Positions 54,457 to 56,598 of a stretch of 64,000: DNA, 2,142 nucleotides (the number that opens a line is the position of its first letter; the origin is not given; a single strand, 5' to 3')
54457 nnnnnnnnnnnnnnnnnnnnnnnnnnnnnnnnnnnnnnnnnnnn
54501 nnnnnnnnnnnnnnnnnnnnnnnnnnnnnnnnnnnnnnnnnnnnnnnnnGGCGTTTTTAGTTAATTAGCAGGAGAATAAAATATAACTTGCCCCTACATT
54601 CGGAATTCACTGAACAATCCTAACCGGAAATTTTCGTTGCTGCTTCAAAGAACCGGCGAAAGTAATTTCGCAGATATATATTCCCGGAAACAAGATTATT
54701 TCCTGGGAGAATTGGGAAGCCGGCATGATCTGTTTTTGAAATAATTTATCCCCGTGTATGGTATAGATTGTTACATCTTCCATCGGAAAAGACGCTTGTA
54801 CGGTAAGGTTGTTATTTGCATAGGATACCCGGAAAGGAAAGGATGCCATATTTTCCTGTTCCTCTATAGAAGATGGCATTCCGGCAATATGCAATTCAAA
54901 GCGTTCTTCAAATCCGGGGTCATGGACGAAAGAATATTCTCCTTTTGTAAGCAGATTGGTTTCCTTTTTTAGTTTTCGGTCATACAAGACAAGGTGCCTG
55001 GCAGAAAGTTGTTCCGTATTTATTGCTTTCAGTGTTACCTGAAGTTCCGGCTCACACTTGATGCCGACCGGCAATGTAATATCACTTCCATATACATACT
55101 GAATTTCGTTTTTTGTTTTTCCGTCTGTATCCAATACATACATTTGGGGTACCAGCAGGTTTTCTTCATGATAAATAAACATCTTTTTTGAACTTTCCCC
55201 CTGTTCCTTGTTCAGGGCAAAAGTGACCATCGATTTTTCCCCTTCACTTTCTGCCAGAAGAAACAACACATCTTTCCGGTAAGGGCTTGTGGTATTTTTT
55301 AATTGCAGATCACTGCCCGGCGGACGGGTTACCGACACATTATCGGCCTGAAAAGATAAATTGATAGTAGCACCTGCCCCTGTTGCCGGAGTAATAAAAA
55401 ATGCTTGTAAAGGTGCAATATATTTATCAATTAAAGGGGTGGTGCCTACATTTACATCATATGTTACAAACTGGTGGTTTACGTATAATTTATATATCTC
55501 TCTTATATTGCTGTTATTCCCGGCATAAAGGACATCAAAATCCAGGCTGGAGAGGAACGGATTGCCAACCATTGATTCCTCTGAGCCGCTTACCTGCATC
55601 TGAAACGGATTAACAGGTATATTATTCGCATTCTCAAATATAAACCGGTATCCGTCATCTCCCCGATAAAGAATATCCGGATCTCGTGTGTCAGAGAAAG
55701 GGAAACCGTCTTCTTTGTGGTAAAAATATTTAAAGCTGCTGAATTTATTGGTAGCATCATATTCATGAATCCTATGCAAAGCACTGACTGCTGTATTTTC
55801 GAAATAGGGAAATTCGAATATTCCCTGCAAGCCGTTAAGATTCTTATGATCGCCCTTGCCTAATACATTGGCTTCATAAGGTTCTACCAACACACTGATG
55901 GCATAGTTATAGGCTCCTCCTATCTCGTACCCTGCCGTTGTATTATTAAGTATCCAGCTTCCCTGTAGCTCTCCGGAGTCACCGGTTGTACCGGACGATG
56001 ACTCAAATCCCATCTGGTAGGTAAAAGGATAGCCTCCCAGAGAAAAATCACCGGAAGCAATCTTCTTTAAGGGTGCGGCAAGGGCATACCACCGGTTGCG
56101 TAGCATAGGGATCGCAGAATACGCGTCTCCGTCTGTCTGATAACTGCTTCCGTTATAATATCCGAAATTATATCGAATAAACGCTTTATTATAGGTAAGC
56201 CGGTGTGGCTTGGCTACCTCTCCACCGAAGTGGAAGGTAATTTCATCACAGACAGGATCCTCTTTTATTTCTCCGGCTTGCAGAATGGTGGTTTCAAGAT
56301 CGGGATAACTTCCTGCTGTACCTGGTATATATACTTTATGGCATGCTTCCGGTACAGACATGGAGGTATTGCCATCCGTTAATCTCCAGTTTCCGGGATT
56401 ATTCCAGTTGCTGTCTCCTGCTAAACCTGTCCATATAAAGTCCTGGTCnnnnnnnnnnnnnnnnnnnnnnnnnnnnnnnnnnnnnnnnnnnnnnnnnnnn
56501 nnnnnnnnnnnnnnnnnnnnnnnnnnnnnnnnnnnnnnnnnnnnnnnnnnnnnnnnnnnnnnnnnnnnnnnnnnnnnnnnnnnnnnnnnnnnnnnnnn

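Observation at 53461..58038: Locus 2: a 1143-aa T9SS cargo gene followed by two small signal-peptide / tail-anchored proteins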

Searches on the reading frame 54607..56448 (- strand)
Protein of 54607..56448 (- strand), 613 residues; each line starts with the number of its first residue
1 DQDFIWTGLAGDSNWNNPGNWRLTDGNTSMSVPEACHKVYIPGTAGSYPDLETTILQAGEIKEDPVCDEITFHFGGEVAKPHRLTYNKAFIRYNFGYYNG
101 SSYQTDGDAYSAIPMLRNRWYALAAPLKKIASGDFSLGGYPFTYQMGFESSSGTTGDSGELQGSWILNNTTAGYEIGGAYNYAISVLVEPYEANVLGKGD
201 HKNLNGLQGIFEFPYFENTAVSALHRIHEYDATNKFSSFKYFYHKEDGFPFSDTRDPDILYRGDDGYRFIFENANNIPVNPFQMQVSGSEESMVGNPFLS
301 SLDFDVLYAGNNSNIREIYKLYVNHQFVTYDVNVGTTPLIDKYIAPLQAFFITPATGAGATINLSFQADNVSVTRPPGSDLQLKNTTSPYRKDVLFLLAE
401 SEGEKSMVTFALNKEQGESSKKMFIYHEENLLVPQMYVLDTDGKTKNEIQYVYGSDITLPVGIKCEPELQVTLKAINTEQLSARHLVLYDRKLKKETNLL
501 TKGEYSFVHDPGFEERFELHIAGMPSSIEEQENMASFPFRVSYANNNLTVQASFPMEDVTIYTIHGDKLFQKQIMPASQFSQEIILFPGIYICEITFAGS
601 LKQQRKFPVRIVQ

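Call 60: find_related_loci(query=A5, collection=genome_contigs, flank=4000)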
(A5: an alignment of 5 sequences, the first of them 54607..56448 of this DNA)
Query A5 (613 aa) in genome_contigs; peptide patterns used: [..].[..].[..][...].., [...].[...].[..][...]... (x = any residue, [..] = any of these).
355 stretches matched a pattern; 46 encode a relative of the query (tblastn E <= 1e-3); 46 distinct loci.
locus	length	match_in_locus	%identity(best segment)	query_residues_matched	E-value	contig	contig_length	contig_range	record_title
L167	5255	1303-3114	37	6-605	8e-110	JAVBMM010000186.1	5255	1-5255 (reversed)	MAG: Bacteroidales bacterium isolate EPI_MAG_00052 c_000010786335, whole genome shotgun sequence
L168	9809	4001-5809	36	6-605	2e-108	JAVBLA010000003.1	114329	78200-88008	MAG: Bacteroidales bacterium isolate EPI_MAG_00011 c_000005002287, whole genome shotgun sequence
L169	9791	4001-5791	36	6-610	1e-107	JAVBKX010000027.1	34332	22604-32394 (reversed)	MAG: Bacteroidales bacterium isolate EPI_MAG_00008 c_000012809123, whole genome shotgun sequence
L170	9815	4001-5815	36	6-610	3e-103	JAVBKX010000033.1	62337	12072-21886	MAG: Bacteroidales bacterium isolate EPI_MAG_00008 c_000002373664, whole genome shotgun sequence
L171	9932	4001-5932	36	6-610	1e-100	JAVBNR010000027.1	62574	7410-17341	MAG: Bacteroidales bacterium isolate EPI_MAG_00086 c_000000399741, whole genome shotgun sequence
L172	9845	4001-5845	35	18-610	2e-96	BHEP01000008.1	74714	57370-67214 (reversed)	Bacteroidales bacterium AwDysgo DNA, sequence008, whole genome shotgun sequence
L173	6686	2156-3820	35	31-597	4e-96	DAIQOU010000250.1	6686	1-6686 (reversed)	MAG TPA_asm: Bacteroidales bacterium isolate CTOTU14825 NODE_2902_length_6686_cov_24.120344, whole genome shotgun sequen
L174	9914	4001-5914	25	14-610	1e-36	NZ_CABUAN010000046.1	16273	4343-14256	MAG: uncultured Porphyromonas sp. isolate MGYG-HGUT-03837, whole genome shotgun sequence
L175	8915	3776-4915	33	2-362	3e-33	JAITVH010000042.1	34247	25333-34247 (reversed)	MAG: Prevotella sp. isolate TD116_bin30 k119_650917, whole genome shotgun sequence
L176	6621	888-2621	26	4-595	8e-30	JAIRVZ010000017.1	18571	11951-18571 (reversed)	MAG: Dysgonamonadaceae bacterium isolate Fux382_bin49 k119_265344, whole genome shotgun sequence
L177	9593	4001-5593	25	3-573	5e-25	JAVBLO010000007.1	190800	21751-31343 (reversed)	MAG: Bacteroidales bacterium isolate EPI_MAG_00025 c_000003370665, whole genome shotgun sequence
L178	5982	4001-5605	42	6-584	1e-22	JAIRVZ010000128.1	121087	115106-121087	MAG: Dysgonamonadaceae bacterium isolate Fux382_bin49 k119_45644, whole genome shotgun sequence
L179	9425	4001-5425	23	4-554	2e-21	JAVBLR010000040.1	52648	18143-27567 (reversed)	MAG: Bacteroidales bacterium isolate EPI_MAG_00028 c_000006895458, whole genome shotgun sequence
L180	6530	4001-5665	24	6-605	9e-21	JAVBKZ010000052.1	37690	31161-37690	MAG: Bacteroidales bacterium isolate EPI_MAG_00010 c_000009272853, whole genome shotgun sequence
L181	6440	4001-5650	24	6-600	1e-33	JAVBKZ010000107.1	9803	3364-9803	MAG: Bacteroidales bacterium isolate EPI_MAG_00010 c_000002698573, whole genome shotgun sequence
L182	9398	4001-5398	22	4-539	5e-19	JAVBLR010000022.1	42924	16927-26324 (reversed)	MAG: Bacteroidales bacterium isolate EPI_MAG_00028 c_000004464608, whole genome shotgun sequence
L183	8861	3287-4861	24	4-566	7e-18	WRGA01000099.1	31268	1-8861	MAG: Candidatus Azobacteroides sp. isolate Mp193P4bin6 JGI24699J35502_11134104, whole genome shotgun sequence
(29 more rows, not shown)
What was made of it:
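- Tried and rejected: Searching with the shared C-terminal half (call 60) reversed that.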

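Call 67: find_related_loci(query=A8, collection=genome_contigs, flank=7000)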
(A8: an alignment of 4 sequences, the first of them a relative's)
Query A8 (127 aa) in genome_contigs; peptide patterns used: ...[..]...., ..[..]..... (x = any residue, [..] = any of these).
86 stretches matched a pattern; 10 encode a relative of the query (tblastn E <= 1e-3); 10 distinct loci.
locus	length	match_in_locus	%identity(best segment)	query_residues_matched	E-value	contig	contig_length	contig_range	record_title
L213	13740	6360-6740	100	1-127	1e-84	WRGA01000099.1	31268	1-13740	MAG: Candidatus Azobacteroides sp. isolate Mp193P4bin6 JGI24699J35502_11134104, whole genome shotgun sequence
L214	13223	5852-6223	45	2-126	1e-25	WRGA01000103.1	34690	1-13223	MAG: Candidatus Azobacteroides sp. isolate Mp193P4bin6 JGI24699J35502_11134130, whole genome shotgun sequence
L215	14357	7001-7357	37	4-123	6e-24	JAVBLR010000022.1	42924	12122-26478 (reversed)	MAG: Bacteroidales bacterium isolate EPI_MAG_00028 c_000004464608, whole genome shotgun sequence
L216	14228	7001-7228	51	41-116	1e-23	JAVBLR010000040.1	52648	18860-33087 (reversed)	MAG: Bacteroidales bacterium isolate EPI_MAG_00028 c_000006895458, whole genome shotgun sequence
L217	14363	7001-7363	39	4-123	1e-22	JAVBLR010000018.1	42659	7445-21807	MAG: Bacteroidales bacterium isolate EPI_MAG_00028 c_000011296278, whole genome shotgun sequence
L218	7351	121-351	49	41-121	5e-19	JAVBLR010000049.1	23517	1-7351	MAG: Bacteroidales bacterium isolate EPI_MAG_00028 c_000012296572, whole genome shotgun sequence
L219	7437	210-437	47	41-117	1e-18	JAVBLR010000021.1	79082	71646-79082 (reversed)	MAG: Bacteroidales bacterium isolate EPI_MAG_00028 c_000007896541, whole genome shotgun sequence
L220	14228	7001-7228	46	41-116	1e-18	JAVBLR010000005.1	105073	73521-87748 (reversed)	MAG: Bacteroidales bacterium isolate EPI_MAG_00028 c_000000580326, whole genome shotgun sequence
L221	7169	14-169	56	66-117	1e-15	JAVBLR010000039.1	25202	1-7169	MAG: Bacteroidales bacterium isolate EPI_MAG_00028 c_000009604530, whole genome shotgun sequence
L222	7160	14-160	59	66-114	4e-15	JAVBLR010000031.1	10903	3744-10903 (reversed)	MAG: Bacteroidales bacterium isolate EPI_MAG_00028 c_000011992683, whole genome shotgun sequence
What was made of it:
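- One genome has up to eight paralogues (call 67).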

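Call 69: search_protein_families(library=ncbifam, alignment_id=A6, max_evalue=1)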
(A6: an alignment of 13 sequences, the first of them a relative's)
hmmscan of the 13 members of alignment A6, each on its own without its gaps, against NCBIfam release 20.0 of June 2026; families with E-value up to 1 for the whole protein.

A. member 1, L182:6835-7209:+ (124 aa): 1 family
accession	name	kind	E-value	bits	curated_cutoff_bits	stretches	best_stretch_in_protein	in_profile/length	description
NF008762.0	PRK11798.1-1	equivalog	0.14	12.1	202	1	7-87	83-165/170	ClpXP protease specificity-enhancing factor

B. families by the number of members that match (of 13 scanned): 8 families
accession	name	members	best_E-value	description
NF008762.0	PRK11798.1-1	2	0.09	ClpXP protease specificity-enhancing factor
NF033507.3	Loki-CTERM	2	0.11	Loki-CTERM sorting domain-containing protein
NF009951.1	PRK13415.1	1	0.015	flagella biosynthesis regulatory protein FliZ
NF058647.1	lipo_LytA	1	0.018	acidic lipoprotein LytA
TIGR04223.1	quorum_AgrD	1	0.047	AgrD family cyclic lactone autoinducer peptide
NF052598.1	teichoic_TarQ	1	0.065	teichoic acid biosynthesis protein TarQ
NF012196.1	Ig_like_ice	1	0.078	Ig-like domain-containing protein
NF050032.1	Rv1733c_fam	1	0.17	Rv1733c family protein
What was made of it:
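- On Known C-terminal sorting signals (PEP-CTERM, GlyGly-CTERM, MYXO-CTERM and others): The best result is Loki-CTERM at E 0.11 in 2 of 13 members (call 69).
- Two members give weak matches to the Loki-CTERM model (E 0.11, call 69).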

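Call 70: search_protein_families(library=pfam, alignment_id=A6, max_evalue=1)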
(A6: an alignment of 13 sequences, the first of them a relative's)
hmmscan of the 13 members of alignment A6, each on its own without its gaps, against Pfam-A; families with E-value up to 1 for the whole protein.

A. member 1, L182:6835-7209:+ (124 aa): 2 families
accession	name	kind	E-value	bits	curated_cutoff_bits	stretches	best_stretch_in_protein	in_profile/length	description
PF16134.10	THOC2_N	-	0.038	13.1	27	1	3-74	268-340/632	THO complex subunit 2 N-terminus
PF16709.11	SCAB-Ig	-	0.14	12.7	27.6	1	44-84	20-61/98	Ig domain of plant-specific actin-binding protein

B. families by the number of members that match (of 13 scanned): 5 families
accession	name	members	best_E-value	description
PF16709.11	SCAB-Ig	3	0.1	Ig domain of plant-specific actin-binding protein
PF16134.10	THOC2_N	2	0.038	THO complex subunit 2 N-terminus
PF17664.6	HOATZ-like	1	0.0011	Cilia- and flagella-associated protein HOATZ-like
PF22865.1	MgtS-like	1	0.16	Small protein MgtS-like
PF15141.11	UQCC3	1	0.28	Ubiquinol-cytochrome-c reductase complex assembly factor 3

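Call 77: search_protein_families(library=pfam, proteins=[L177:1052-5692:+, L178:2429-5683:+, L181:1895-5677:+, L168:2378-5824:+, L183:659-4990:+, L183:5423-6331:+, L182:5817-6779:+], max_evalue=0.01)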
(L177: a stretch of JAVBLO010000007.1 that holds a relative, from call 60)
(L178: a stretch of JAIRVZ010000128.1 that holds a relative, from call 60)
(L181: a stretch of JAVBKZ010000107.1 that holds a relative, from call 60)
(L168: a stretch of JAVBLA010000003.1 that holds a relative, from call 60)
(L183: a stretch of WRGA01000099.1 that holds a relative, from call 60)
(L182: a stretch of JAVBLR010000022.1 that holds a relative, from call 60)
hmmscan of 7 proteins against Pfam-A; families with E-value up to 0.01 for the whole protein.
L177:1052-5692:+ (1546 aa): 0 families

L178:2429-5683:+ (1084 aa): 2 families
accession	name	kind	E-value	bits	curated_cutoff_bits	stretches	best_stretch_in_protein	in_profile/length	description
PF17517.7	IgGFc_binding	-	3.6e-44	151.6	25.6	2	121-397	1-296/297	IgGFc binding protein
PF18962.6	Por_Secre_tail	-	0.00039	21.1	27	1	1021-1081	9-74/75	Secretion system C-terminal sorting domain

L181:1895-5677:+ (1260 aa): 3 families
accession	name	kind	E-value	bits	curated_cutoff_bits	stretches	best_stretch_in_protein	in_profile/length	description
PF17963.7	Big_9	-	3.8e-10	41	23.6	1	537-619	8-88/89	Bacterial Ig domain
PF18962.6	Por_Secre_tail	-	0.002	18.8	27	0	1196-1259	7-74/75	Secretion system C-terminal sorting domain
PF17892.7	Cadherin_5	-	0.0066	16.7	26.5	0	545-609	23-84/98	Cadherin-like domain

L168:2378-5824:+ (1148 aa): 2 families
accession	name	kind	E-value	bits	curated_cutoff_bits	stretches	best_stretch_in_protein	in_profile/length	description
PF19081.6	Ig_7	-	0.0002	22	27.3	1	141-211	11-81/84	Ig-like domain CHU_C associated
PF21471.3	Reelin_subrepeat-B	-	0.0066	16.7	27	0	445-498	42-94/127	Reelin subrepeat B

L183:659-4990:+ (1443 aa): 6 families
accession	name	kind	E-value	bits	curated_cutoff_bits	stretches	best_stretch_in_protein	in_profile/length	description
PF13517.12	FG-GAP_3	-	3.6e-34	117.6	26.9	4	236-302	1-60/61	FG-GAP-like repeat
PF01839.29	FG-GAP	-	1.5e-16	60.3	22.1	1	397-416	6-25/37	FG-GAP repeat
PF19081.6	Ig_7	-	0.00011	22.9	27.3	1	798-851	11-65/84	Ig-like domain CHU_C associated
PF07705.17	CARDB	-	0.00012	22.7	22.7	1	672-748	2-79/101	CARDB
PF17963.7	Big_9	-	0.00091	20.5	23.6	1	47-133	6-87/89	Bacterial Ig domain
PF18705.7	DUF5643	-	0.0066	16.9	34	0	1143-1182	39-83/115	Family of unknown function (DUF5643)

L183:5423-6331:+ (302 aa): 1 family
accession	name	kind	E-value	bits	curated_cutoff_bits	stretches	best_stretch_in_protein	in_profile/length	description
PF18962.6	Por_Secre_tail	-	0.00053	20.7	27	1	250-301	19-74/75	Secretion system C-terminal sorting domain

L182:5817-6779:+ (320 aa): 1 family
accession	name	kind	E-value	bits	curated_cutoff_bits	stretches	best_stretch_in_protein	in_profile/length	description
PF18962.6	Por_Secre_tail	-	3e-07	31.1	27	1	261-318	7-73/75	Secretion system C-terminal sorting domain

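Call 82: find_related_loci(query=A8, collection=metagenome_contigs, flank=6500)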
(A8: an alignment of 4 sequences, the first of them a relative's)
Query A8 (127 aa) in metagenome_contigs; peptide patterns used: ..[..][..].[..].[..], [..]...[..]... (x = any residue, [..] = any of these).
600 stretches matched a pattern (row limit reached: there are more); 1 encode a relative of the query (tblastn E <= 1e-3); 1 distinct loci.
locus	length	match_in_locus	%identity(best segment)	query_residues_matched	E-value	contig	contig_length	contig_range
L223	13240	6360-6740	100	1-127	1e-85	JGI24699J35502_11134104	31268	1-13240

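Call 83: predict_structure(alignment_id=A9)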
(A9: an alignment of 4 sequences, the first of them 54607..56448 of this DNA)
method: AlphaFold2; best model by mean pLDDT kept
length: 613 residues; sequences in the alignment: 4
mean_pLDDT: 45.4   pTM: 0.32
mean pLDDT of the five models: 45.4, 44.6, 43.8, 42.7, 41.1
residues with pLDDT >= 90: 6; 70-90: 94; 50-70: 123; < 50: 390
segments of 3 or more residues with pLDDT < 50: 51-61, 72-394, 403-433, 446-449, 524-536
pLDDT, mean of each block of 10 residues (from residue 1): 64 67 64 63 52 43 52 38 34 33 33 26 24 23 25 27 23 23 25 34 30 29 32 29 27 25 25 28 39 34 33 37 34 35 32 37 34 26 26 50 49 36 30 53 51 61 68 62 67 75 72 70 50 53 83 87 74 86 77 78 73 45
secondary structure, 60 per line:
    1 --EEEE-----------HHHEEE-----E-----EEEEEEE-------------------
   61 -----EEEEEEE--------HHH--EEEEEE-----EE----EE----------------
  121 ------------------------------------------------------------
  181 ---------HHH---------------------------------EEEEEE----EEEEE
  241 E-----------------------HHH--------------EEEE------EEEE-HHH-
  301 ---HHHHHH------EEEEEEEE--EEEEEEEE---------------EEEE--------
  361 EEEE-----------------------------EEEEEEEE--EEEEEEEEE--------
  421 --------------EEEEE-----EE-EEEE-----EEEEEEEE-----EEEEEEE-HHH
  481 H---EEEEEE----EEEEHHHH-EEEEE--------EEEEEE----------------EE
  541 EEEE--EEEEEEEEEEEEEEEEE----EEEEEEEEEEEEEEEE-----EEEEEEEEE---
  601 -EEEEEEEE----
elements in order: E3-6 E21-23 E35-41 E66-72 E86-91 E226-231 E236-241 E282-285 E292-295 H304-309 E316-323 E326-333 E349-352 E361-364 E394-401 E404-412 E435-439 E448-451 E457-464 E470-476 H478-481 E485-490 E495-498 H499-502 E504-508 E517-522 E539-544 E547-563 E568-583 E589-597 E602-609
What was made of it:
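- On T9SS type A CTD cargo (giant 3): AF2 pLDDT is 74-87 for the last ~75 residues (call 83).
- Checked: The last ~75 residues are the only confident part of the AF2 model (call 83).
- Tried and rejected: It was useless except for the CTD (call 83).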

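Call 85: fold_search(model_id=the predicted structure, library=pdb)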
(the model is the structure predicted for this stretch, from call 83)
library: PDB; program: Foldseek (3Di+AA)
matches with E <= 10: 1441; with E <= 0.001: 7
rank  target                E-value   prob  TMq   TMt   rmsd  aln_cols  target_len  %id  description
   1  8gl8_D                2.9e-04  1.00  0.11  0.80   1.8        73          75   18  The Type 9 Secretion System Extended Translocon - SprA-PorV-PPI-RemZ-SkpA-SprE complex (released 2024-01-31)
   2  8gl6_D                3.1e-04  1.00  0.11  0.81   1.9        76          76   13  The Type 9 Secretion System in vitro assembled, RemA-CTD substrate bound complex (released 2024-01-31)
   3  1h9v                  4.5e-04  0.99  0.10  0.30  13.7       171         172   12  Human Fc-gamma-Receptor IIa (FcgRIIa), monoclinic (released 2001-06-21)
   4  3d33_A                5.4e-04  1.00  0.11  0.60   2.9        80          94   22  Crystal structure of a duf3244 family protein with an immunoglobulin-like beta-sandwich fold (bvu_0276) from bacteroid (released 2008-05-27)
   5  3d33_B                7.1e-04  1.00  0.11  0.62   2.6        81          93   20  Crystal structure of a duf3244 family protein with an immunoglobulin-like beta-sandwich fold (bvu_0276) from bacteroid (released 2008-05-27)
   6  4dwh_A                7.1e-04  0.98  0.10  0.28  18.7       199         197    9  Structure of the major type 1 pilus subunit FIMA bound to the FIMC (2.5 A resolution) (released 2012-05-30)
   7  3jwn_C                9.4e-04  0.96  0.10  0.27  18.3       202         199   12  Complex of FimC, FimF, FimG and FimH (released 2010-06-16)
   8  9ouv_C                1.2e-03  0.96  0.10  0.28  13.3       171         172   13  Crystal structure of human IGG1 FC fragment-FC-gamma receptor IIB complex (released 2025-12-03)
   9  6xay_C                1.2e-03  0.72  0.10  0.21  19.7       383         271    8  Structure of a fragment of human fibronectin containing the 10th, 11th and 12th type III domains (released 2021-06-09)
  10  4bk5_A                1.2e-03  0.41  0.09  0.10  22.3       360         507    9  crystal structure of the human EphA4 ectodomain in complex with human ephrin A5 (amine-methylated sample) (released 2013-07-03)
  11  3l5j_A                1.5e-03  0.69  0.10  0.20  21.8       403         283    8  Crystal structure of FnIII domains of human GP130 (Domains 4-6) (released 2010-05-12)
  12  9flw_A                2.4e-03  0.51  0.09  0.11  31.0       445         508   10  CryoEM structure of the fragment-6 (3571-4078) in the grappling hook protein A (GhpA) in the bacterium Aureispira sp.  (released 2024-10-16)
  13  8dpt_A                2.6e-03  0.47  0.09  0.13  27.8       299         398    9  The structure of the IL-11 signalling complex, with full-length extracellular gp130 (released 2023-11-29)
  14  5occ_A                2.7e-03  0.98  0.10  0.34  11.7       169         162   14  Crystal structure of CD32b (Fc Gamma Receptor IIb) in complex with Human IgG1 Fab fragment (6G08) (released 2018-07-25)
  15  3fha_C                2.9e-03  0.84  0.09  0.10  16.4       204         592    7  Structure of endo-beta-N-acetylglucosaminidase A (released 2009-04-28)
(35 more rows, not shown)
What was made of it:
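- On T9SS type A CTD cargo (giant 3): The top PDB fold hits are 8gl8_D and 8gl6_D, the RemZ and RemA CTDs, with TM 0.80-0.81 (call 85).
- Checked: Their best PDB fold matches are the RemZ and RemA CTDs in T9SS translocon complexes (TM 0.80-0.81, rmsd 1.8-1.9 A, call 85).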
